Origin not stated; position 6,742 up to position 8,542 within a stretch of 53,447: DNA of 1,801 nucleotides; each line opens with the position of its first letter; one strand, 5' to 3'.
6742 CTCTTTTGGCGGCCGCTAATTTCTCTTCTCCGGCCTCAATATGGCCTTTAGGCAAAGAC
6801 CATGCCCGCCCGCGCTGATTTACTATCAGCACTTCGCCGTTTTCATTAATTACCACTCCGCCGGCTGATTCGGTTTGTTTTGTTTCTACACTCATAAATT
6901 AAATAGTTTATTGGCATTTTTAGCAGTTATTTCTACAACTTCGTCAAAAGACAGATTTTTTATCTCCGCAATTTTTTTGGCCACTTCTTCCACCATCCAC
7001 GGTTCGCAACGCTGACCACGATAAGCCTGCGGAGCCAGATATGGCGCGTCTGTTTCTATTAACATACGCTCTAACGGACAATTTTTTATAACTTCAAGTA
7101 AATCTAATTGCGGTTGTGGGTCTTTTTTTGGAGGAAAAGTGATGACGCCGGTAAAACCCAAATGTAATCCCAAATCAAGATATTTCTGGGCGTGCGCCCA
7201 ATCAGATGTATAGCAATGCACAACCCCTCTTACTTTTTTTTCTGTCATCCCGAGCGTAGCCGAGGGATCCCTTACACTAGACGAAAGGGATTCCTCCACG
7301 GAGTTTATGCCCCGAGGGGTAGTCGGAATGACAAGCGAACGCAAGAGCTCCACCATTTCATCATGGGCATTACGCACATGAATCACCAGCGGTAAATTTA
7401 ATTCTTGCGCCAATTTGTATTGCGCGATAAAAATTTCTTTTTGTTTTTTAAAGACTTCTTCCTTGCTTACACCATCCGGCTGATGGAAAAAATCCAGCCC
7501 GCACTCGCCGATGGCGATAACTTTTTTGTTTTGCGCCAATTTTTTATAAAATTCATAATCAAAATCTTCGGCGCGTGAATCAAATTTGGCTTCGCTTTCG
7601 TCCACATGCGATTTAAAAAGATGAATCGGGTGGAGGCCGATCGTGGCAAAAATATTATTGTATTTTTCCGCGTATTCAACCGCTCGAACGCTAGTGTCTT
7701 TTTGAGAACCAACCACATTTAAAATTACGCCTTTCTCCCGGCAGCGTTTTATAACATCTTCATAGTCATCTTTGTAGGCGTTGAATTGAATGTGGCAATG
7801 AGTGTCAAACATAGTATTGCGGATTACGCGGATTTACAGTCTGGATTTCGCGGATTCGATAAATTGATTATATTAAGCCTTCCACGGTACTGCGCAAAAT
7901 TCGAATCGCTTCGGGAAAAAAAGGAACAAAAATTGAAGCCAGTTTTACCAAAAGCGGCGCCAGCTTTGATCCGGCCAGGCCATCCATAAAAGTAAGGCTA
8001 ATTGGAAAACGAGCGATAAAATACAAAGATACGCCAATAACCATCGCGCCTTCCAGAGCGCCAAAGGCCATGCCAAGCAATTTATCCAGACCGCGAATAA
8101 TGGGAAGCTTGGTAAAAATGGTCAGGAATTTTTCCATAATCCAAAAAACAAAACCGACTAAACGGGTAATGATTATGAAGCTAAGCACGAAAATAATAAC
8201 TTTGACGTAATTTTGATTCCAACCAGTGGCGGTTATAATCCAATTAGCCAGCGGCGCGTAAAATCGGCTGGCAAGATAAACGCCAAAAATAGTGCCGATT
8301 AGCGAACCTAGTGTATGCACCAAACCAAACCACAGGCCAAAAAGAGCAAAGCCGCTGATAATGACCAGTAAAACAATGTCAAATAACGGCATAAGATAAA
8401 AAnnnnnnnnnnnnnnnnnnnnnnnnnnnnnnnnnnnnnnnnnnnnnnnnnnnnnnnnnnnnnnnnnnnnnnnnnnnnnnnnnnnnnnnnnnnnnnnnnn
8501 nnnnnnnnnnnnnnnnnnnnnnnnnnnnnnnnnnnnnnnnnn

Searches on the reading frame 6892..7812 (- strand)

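Call 78: search_protein_families(library=pfam, proteins=[window:6892-7812:-], max_evalue=0.001)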
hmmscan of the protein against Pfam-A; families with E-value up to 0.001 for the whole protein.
window:6892-7812:- (306 aa): 1 family
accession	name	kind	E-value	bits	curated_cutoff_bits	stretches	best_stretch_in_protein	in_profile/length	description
PF01026.27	TatD_DNase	-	4.4e-75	252.8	27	1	2-305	1-253/253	TatD related DNase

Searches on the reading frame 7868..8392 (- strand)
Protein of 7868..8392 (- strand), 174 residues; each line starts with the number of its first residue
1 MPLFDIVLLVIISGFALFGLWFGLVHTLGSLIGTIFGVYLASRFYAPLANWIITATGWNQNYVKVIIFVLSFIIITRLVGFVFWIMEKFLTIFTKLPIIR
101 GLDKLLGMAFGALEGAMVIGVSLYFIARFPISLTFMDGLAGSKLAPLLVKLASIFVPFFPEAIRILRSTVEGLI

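Call 78: search_protein_families(library=pfam, proteins=[window:7868-8392:-], max_evalue=0.001)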
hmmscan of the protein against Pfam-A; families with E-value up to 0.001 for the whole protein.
window:7868-8392:- (174 aa): 1 family
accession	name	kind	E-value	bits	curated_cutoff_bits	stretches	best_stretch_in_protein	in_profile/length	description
PF02674.22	Colicin_V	-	2.9e-23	82.9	29.3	1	4-151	1-142/144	Colicin V production protein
